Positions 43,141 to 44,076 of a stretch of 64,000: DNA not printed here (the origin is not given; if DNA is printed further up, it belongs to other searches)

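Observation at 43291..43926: Ureidoglycolate-lyase-fold protein translationally coupled to phnW: a candidate new phosphonate-pathway enzyme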

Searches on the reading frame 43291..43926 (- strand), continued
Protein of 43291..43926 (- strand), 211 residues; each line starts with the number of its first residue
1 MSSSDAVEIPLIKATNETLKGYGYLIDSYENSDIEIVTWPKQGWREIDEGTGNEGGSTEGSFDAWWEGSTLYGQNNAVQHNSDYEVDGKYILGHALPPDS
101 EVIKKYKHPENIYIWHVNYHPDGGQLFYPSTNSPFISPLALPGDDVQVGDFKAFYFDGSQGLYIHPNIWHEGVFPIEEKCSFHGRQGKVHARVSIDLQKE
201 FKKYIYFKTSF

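Call 20: find_related_loci(query=A1, collection=genome_contigs, flank=10000)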
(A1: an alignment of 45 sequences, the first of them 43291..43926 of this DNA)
Query A1 (211 aa) in genome_contigs; peptide patterns used: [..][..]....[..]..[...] (x = any residue, [..] = any of these).
600 stretches matched a pattern (row limit reached: there are more); 578 encode a relative of the query (tblastn E <= 1e-3); the best 80 are kept; 80 distinct loci.
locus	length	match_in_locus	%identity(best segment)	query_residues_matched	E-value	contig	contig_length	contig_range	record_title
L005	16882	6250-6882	93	1-211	4e-133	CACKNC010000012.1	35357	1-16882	MAG: uncultured Alphaproteobacteria bacterium isolate AG-457-A08 genome assembly, contig: AG-457-A08_NODE_12, whole geno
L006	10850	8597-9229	92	1-211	2e-132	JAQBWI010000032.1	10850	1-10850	MAG: Proteobacteria bacterium isolate casp150-mb.224 NODE_15487_length_10850_cov_0.084271, whole genome shotgun sequence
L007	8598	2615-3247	93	1-211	2e-132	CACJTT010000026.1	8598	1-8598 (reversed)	uncultured Alphaproteobacteria bacterium isolate AG-447-P14 genome assembly, contig: AG-447-P14_NODE_26, whole genome sh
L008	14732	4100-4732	91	1-211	2e-130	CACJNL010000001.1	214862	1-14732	uncultured Alphaproteobacteria bacterium isolate AG-447-J18 genome assembly, contig: AG-447-J18_NODE_1, whole genome sho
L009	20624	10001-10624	90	4-210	6e-125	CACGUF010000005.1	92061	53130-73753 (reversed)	uncultured Alphaproteobacteria bacterium isolate AG-426-C22 genome assembly, contig: AG-426-C22_NODE_5, whole genome sho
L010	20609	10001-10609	91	4-205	6e-123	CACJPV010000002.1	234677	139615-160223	MAG: uncultured Alphaproteobacteria bacterium isolate AG-447-L18 genome assembly, contig: AG-447-L18_NODE_2, whole genom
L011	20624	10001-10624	76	4-210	5e-108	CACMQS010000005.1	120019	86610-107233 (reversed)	MAG: uncultured Alphaproteobacteria bacterium isolate AG-892-A10 genome assembly, contig: AG-892-A10_NODE_5, whole genom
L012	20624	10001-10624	76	4-210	5e-108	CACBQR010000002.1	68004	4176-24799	uncultured Alphaproteobacteria bacterium isolate AG-359-I03 genome assembly, contig: AG-359-I03_NODE_2, whole genome sho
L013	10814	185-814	75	2-210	4e-108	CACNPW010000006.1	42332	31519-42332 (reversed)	MAG: uncultured Alphaproteobacteria bacterium isolate AG-893-K02 genome assembly, contig: AG-893-K02_NODE_6, whole genom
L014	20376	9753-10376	76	4-210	9e-108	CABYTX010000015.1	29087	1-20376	MAG: uncultured Alphaproteobacteria bacterium isolate AG-894-P19 genome assembly, contig: AG-894-P19_NODE_15, whole geno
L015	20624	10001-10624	76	4-210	9e-108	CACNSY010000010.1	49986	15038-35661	MAG: uncultured Alphaproteobacteria bacterium isolate AG-893-M20 genome assembly, contig: AG-893-M20_NODE_10, whole geno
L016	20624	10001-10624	75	4-210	8e-108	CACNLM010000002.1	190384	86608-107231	MAG: uncultured Alphaproteobacteria bacterium isolate AG-893-F05 genome assembly, contig: AG-893-F05_NODE_2, whole genom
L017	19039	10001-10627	73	4-211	6e-107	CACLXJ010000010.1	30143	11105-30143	uncultured Alphaproteobacteria bacterium isolate AG-470-M17 genome assembly, contig: AG-470-M17_NODE_10, whole genome sh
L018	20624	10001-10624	75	4-210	8e-107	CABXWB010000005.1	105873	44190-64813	MAG: uncultured Alphaproteobacteria bacterium isolate AG-325-F23 genome assembly, contig: AG-325-F23_NODE_5, whole genom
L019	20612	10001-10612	77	7-209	2e-106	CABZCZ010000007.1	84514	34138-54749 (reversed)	MAG: uncultured Alphaproteobacteria bacterium isolate AG-337-D08 genome assembly, contig: AG-337-D08_NODE_7, whole genom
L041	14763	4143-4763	61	8-211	1e-84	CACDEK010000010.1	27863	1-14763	uncultured Pelagibacteraceae bacterium isolate AG-365-F10 genome assembly, contig: AG-365-F10_NODE_10, whole genome shot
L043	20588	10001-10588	56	3-205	6e-73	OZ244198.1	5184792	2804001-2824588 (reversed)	MAG: Arenicellales bacterium isolate acf98f22-c3a9-4478-9d88-117e57475e35 genome assembly, chromosome: 1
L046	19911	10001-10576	56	7-205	2e-71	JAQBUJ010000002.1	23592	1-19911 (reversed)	MAG: Proteobacteria bacterium isolate casp150-mb.144 NODE_5722_length_23592_cov_0.066573, whole genome shotgun sequence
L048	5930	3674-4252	54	7-205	5e-71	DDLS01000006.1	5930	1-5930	MAG TPA_asm: Cyanobacteria bacterium UBA2566 UBA2566_contig_1688, whole genome shotgun sequence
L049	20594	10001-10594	53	6-211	3e-71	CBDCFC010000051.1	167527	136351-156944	MAG: Arenicellales bacterium isolate d8644a19-3e3a-4e4e-a841-519834f76808 genome assembly, contig: contig_51, whole geno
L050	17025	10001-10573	54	7-205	8e-71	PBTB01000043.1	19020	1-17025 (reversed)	MAG: Deltaproteobacteria bacterium isolate NP72 101920, whole genome shotgun sequence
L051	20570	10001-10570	52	8-205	1e-70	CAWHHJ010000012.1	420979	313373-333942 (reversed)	MAG: uncultured beta proteobacterium isolate MFD00392.bin.2.275 genome assembly, contig: contig_35283, whole genome shot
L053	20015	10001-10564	56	7-201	3e-70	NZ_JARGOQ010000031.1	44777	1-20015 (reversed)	MAG: Sneathiella sp. isolate bin_em_oilr2.023 NODE_577_length_44777_cov_8.902084, whole genome shotgun sequence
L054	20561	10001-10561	55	7-201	3e-70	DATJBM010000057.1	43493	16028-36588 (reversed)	MAG TPA_asm: Casimicrobiaceae bacterium isolate SMAG_U15354 k141_1813600, whole genome shotgun sequence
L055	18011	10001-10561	54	7-201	2e-70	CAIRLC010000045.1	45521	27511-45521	MAG: uncultured proteobacterium isolate KR1_bin-0782 genome assembly, contig: bin-0782:45/46, whole genome shotgun seque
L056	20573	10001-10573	55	8-205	5e-70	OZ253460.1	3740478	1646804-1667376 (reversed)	MAG: Amylibacter sp. isolate f6b12e01-9e04-4d3a-96a0-7537d354a112 genome assembly, chromosome: 1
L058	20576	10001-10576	55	7-205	9e-70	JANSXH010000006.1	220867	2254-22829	MAG: Proteobacteria bacterium isolate bin.20 k141_972493_length_220867_cov_12.8331, whole genome shotgun sequence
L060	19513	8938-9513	55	7-205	2e-69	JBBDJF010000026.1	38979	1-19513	MAG: Sneathiella sp. isolate LejiaA_55_11 Lejia_A_1687_length_38979_cov_5, whole genome shotgun sequence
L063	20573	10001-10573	54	8-205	2e-69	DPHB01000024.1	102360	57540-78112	MAG TPA_asm: Oceanospirillaceae bacterium isolate UBA8686 contig_5260, whole genome shotgun sequence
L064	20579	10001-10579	53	8-205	5e-69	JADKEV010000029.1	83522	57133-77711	MAG: Betaproteobacteria bacterium isolate Rand_18-Q3-R56-63_BATAC.171 tig00008386-10-834400, whole genome shotgun sequen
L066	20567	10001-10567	56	7-201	6e-69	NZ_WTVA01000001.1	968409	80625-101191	Sneathiella chungangensis strain KCTC 32476 scaffold1, whole genome shotgun sequence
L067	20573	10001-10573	55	8-205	5e-69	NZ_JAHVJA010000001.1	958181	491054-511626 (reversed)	Leisingera daeponensis strain DP1N14-2 DP1N14-2_ctg001, whole genome shotgun sequence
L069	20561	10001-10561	53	7-201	2e-68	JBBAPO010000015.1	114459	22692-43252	MAG: Rhodoferax sp. isolate EUL_169 ctg15-EUL_169, whole genome shotgun sequence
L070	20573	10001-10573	53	7-205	2e-68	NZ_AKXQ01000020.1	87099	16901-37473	Moritella dasanensis ArB 0140 111.MD140.1_20, whole genome shotgun sequence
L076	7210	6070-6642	53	8-205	6e-68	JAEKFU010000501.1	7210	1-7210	MAG: Proteobacteria bacterium isolate petrobras_54 k127_11299285, whole genome shotgun sequence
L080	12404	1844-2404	52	7-201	4e-68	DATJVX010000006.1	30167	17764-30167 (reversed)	MAG TPA_asm: Casimicrobiaceae bacterium isolate SMAG_U15084 k141_3445008, whole genome shotgun sequence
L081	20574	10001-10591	52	8-211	5e-68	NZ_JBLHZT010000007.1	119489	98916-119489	MAG: Sneathiella sp. isolate 3300045789_90 Ga0491190_0000184, whole genome shotgun sequence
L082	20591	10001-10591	50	3-205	2e-67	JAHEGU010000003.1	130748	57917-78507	MAG: Gammaproteobacteria bacterium isolate Ww423 NODE_45_length_130748_cov_4.641498, whole genome shotgun sequence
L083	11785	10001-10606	51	2-211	2e-67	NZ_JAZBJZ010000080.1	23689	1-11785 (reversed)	Tumidithrix elongata BACA0141 NODE_180_length_23689_cov_112.446095, whole genome shotgun sequence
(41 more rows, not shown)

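Call 25: predict_structure(alignment_id=A1)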
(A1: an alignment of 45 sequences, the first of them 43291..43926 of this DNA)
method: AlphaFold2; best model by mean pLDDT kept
length: 211 residues; sequences in the alignment: 45
mean_pLDDT: 93.1   pTM: 0.89
mean pLDDT of the five models: 93.1, 92.9, 92.9, 92.6, 91.8
residues with pLDDT >= 90: 175; 70-90: 25; 50-70: 10; < 50: 1
segments of 3 or more residues with pLDDT < 50: none
pLDDT, mean of each block of 10 residues (from residue 1): 80 99 98 92 88 92 96 86 71 93 93 97 97 98 96 98 98 97 95 94 96 88
secondary structure, 60 per line:
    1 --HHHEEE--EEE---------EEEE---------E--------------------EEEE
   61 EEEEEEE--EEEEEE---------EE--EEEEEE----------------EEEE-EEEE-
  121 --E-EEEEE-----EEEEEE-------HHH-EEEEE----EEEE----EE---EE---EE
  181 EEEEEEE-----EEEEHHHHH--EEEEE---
elements in order: E6-8 E11-13 E23-26 E57-67 E70-75 E89-94 E111-114 E116-119 E125-129 E135-140 E152-156 E161-164 E179-187 E193-196 H197-201 E204-208

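Call 27: search_protein_families(library=pfam, proteins=[L067:7233-8105:-, L056:9348-9947:+, L066:13243-14115:+, L070:5359-6465:-, L060:12067-12954:-, L060:14805-15785:+, L049:3909-5216:+, L067:10676-11896:-, L067:8328-9599:-, L058:8817-9839:+], max_evalue=0.001)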
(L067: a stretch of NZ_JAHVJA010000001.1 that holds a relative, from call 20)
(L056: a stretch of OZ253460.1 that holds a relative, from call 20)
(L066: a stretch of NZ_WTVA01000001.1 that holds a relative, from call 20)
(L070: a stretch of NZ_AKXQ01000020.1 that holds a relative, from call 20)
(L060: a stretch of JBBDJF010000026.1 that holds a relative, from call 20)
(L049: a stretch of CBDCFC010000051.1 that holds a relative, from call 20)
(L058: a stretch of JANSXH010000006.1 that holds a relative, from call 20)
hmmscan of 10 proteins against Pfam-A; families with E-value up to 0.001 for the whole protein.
L067:7233-8105:- (290 aa): 2 families
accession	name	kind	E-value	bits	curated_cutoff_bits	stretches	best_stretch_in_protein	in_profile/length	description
PF00126.33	HTH_1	-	1.5e-22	79.7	26.6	1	13-72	1-60/60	Bacterial regulatory helix-turn-helix protein, lysR family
PF03466.25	LysR_substrate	-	9.5e-13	48.4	28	1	97-286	5-207/209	LysR substrate binding domain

L056:9348-9947:+ (199 aa): 1 family
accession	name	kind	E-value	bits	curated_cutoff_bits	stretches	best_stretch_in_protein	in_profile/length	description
PF01966.28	HD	-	5.4e-07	30.4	22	1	38-110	2-86/116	HD domain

L066:13243-14115:+ (290 aa): 1 family
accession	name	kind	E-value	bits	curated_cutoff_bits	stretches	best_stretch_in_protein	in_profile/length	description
PF00795.27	CN_hydrolase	-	8.8e-65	219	23.2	1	25-267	14-255/256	Carbon-nitrogen hydrolase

L070:5359-6465:- (368 aa): 2 families
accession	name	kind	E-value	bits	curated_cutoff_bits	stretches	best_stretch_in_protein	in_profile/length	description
PF02668.22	TauD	-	2.8e-39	136.1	27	1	108-344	12-267/267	Taurine catabolism dioxygenase TauD, TfdA family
PF06155.17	GBBH-like_N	-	3.6e-07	31.3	22.8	1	15-77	21-84/85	Gamma-butyrobetaine hydroxylase-like, N-terminal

L060:12067-12954:- (295 aa): 1 family
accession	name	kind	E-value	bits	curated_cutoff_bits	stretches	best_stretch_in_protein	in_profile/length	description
PF00892.27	EamA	-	5.8e-32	111.2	28.2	2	15-147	2-134/135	EamA-like transporter family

L060:14805-15785:+ (326 aa): 6 families
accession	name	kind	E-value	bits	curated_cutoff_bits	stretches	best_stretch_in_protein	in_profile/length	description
PF12146.15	Hydrolase_4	-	8.7e-54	182.8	27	1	59-292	2-238/239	Serine aminopeptidase, S33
PF00561.26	Abhydrolase_1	-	3e-14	53.7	25.8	1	64-166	3-102/245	alpha/beta hydrolase fold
PF12697.13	Abhydrolase_6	-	3.1e-13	51.3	26.3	1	65-290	2-208/217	Alpha/beta hydrolase family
PF12695.13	Abhydrolase_5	-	8.1e-05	22.9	27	0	238-286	89-140/164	Alpha/beta hydrolase family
PF20408.4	Abhydrolase_11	-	0.00015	22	27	0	113-163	59-104/193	Alpha/beta hydrolase domain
PF08386.16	Abhydrolase_4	-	0.00059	20.4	21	0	245-312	33-98/103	TAP-like protein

L049:3909-5216:+ (435 aa): 2 families
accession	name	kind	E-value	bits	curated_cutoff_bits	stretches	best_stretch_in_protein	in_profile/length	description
PF01458.23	SUFBD_core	-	1.6e-86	290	27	1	170-402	3-232/232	SUF system FeS cluster assembly, SufBD core domain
PF19295.5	SufBD_N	-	8.1e-24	84.6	23.5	1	17-165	21-171/172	SufBD protein N-terminal region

L067:10676-11896:- (406 aa): 5 families
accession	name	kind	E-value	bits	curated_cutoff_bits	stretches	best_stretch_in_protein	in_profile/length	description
PF00266.25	Aminotran_5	-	2.7e-131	438.4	21.5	1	24-394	1-371/371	Aminotransferase class-V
PF01053.26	Cys_Met_Meta_PP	-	8.2e-08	31.6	27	1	106-201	85-175/381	Cys/Met metabolism PLP-dependent enzyme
PF00155.27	Aminotran_1_2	-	4.1e-07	30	19.7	1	68-199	44-185/361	Aminotransferase class I and II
PF01041.23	DegT_DnrJ_EryC1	-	9.5e-05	22.2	19.8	1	82-203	38-149/360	DegT/DnrJ/EryC1/StrS aminotransferase family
PF01212.27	Beta_elim_lyase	-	0.00038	20.3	27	1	132-201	90-170/288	Beta-eliminating lyase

L067:8328-9599:- (423 aa): 0 families

L058:8817-9839:+ (340 aa): 1 family
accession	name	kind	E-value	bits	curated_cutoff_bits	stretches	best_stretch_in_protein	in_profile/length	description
PF09084.16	NMT1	-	1.3e-38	133.5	20.5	1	46-264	2-216/216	NMT1/THI5 like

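Call 31: search_protein_families(library=pfam, proteins=[L043:9258-9962:+, L046:8517-9953:+, L046:7591-8526:+, L048:2862-3593:+, L048:4285-5430:+, L049:8774-9508:+, L049:7743-8777:+, L055:9285-9953:+, L055:6963-8978:+, L063:8379-9893:+], max_evalue=0.001)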
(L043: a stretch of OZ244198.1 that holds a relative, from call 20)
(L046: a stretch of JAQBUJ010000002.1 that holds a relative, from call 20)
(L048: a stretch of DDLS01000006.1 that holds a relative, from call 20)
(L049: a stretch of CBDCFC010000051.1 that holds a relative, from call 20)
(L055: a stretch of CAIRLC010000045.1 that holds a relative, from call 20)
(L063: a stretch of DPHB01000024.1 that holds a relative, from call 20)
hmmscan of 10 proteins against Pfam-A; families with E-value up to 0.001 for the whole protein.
L043:9258-9962:+ (234 aa): 1 family
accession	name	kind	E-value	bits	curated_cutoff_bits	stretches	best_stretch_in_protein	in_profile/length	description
PF01904.24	DUF72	-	3.6e-46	158.4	25.3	1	20-228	1-216/217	Protein of unknown function DUF72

L046:8517-9953:+ (478 aa): 7 families
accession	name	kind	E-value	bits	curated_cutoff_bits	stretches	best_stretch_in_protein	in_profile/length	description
PF00483.29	NTP_transferase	-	1.7e-59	201.8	21.2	1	6-289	2-243/245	Nucleotidyl transferase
PF01050.24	MannoseP_isomer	-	7.1e-42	142.7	23.6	1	354-473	2-116/116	Mannose-6-phosphate isomerase C-terminal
PF22640.1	ManC_GMP_beta-helix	-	4.9e-10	39.6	27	1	296-350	1-55/55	MannoseP isomerase/GMP-like beta-helix domain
PF12804.13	NTP_transf_3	-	8.8e-07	29.7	27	1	7-129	2-108/160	MobA-like NTP transferase domain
PF07883.17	Cupin_2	-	9.6e-06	25.7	27.2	1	385-457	3-69/70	Cupin domain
PF14667.12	Polysacc_synt_C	-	1e-05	26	28.7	1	378-455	16-96/111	Polysaccharide biosynthesis C-terminal domain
PF00190.28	Cupin_1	-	0.00047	20.2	22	1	384-456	37-111/151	Cupin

L046:7591-8526:+ (311 aa): 0 families

L048:2862-3593:+ (243 aa): 4 families
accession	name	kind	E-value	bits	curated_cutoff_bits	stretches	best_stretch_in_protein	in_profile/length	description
PF13419.12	HAD_2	-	9.5e-18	65.4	23.8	1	10-206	1-173/178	Haloacid dehalogenase-like hydrolase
PF00702.32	Hydrolase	-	2.7e-16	61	26.4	1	8-204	2-190/191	haloacid dehalogenase-like hydrolase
PF13242.12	Hydrolase_like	-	2e-10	40.9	22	1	166-237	3-75/75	HAD-hyrolase-like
PF12710.13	HAD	-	5.1e-05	24.2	27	1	10-200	1-187/189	haloacid dehalogenase-like hydrolase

L048:4285-5430:+ (381 aa): 10 families
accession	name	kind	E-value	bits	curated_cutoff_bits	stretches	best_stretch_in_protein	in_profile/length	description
PF01266.30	DAO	-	3.9e-46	158.6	27.9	1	8-372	1-350/353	FAD dependent oxidoreductase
PF00890.30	FAD_binding_2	-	4.9e-09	36.3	20.4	1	8-98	1-90/414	FAD binding domain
PF13450.12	NAD_binding_8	-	9.1e-07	29.5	21.9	1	11-45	1-34/68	NAD(P)-binding Rossmann-like domain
PF07992.20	Pyr_redox_2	-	3e-06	27.3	26.1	0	7-42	143-178/291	Pyridine nucleotide-disulphide oxidoreductase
PF01946.23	Thi4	-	1.5e-05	24.8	26.2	1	5-51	16-62/235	Thi4 family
PF00070.33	Pyr_redox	-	2.3e-05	25.3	22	0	9-41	2-34/82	Pyridine nucleotide-disulphide oxidoreductase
PF13738.12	Pyr_redox_3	-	0.00013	21.8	30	1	10-49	1-39/305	Pyridine nucleotide-disulphide oxidoreductase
PF12831.13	FAD_oxidored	-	0.00023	21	27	1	8-40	1-33/416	FAD dependent oxidoreductase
PF01262.27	AlaDh_PNT_C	-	0.00067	19.6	23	0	5-41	27-63/214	Alanine dehydrogenase/PNT, C-terminal domain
PF02737.24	3HCDH_N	-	0.001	19.5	22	0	9-46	2-39/180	3-hydroxyacyl-CoA dehydrogenase, NAD binding domain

L049:8774-9508:+ (244 aa): 7 families
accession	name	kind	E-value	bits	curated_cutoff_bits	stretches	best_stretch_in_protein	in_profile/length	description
PF00106.31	adh_short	-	1.4e-37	129.6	26.6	1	10-192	1-189/195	short chain dehydrogenase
PF13561.12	adh_short_C2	-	8.7e-28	97.9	27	1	16-194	1-185/236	Enoyl-(Acyl carrier protein) reductase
PF08659.16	KR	-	1.7e-12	48.1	22.6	1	12-185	3-178/180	KR domain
PF01370.27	Epimerase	-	9.2e-09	35.5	20.9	1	12-170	1-160/240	NAD dependent epimerase/dehydratase family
PF13460.12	NAD_binding_10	-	4.8e-07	30.3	27.2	1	16-147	1-106/184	NAD(P)H-binding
PF03807.23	F420_oxidored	-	2e-06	28.8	21.6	0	21-60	10-50/94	NADP oxidoreductase coenzyme F420-dependent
PF02719.21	Polysacc_synt_2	-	0.00031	20.5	20.2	1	13-180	2-166/293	Polysaccharide biosynthesis protein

L049:7743-8777:+ (344 aa): 4 families
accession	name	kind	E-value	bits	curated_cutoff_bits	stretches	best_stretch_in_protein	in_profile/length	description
PF14213.11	DUF4325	-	5.5e-16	58.5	23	1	279-333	1-63/64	STAS-like domain of unknown function (DUF4325)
PF01475.25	FUR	-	0.00022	21.8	23.1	1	4-68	3-75/121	Ferric uptake regulator family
PF02518.31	HATPase_c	-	0.00053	20.8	26.4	1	111-168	10-59/111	Histidine kinase-, DNA gyrase B-, and HSP90-like ATPase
PF01047.28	MarR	-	0.00098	19.4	24.6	0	13-54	7-48/59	MarR family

L055:9285-9953:+ (222 aa): 2 families
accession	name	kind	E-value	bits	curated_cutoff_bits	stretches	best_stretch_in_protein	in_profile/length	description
PF07853.16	DUF1648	-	1.5e-16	60.2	28.7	1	15-60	3-48/49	Domain of unknown function (DUF1648)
PF13630.11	SdpI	-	7.2e-16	58.5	28.2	1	137-205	1-70/71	SdpI/YfhL protein family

L055:6963-8978:+ (671 aa): 0 families

L063:8379-9893:+ (504 aa): 1 family
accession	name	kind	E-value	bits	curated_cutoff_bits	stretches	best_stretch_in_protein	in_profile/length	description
PF02661.23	Fic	-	1.5e-09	39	24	1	325-413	5-92/93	Fic/DOC family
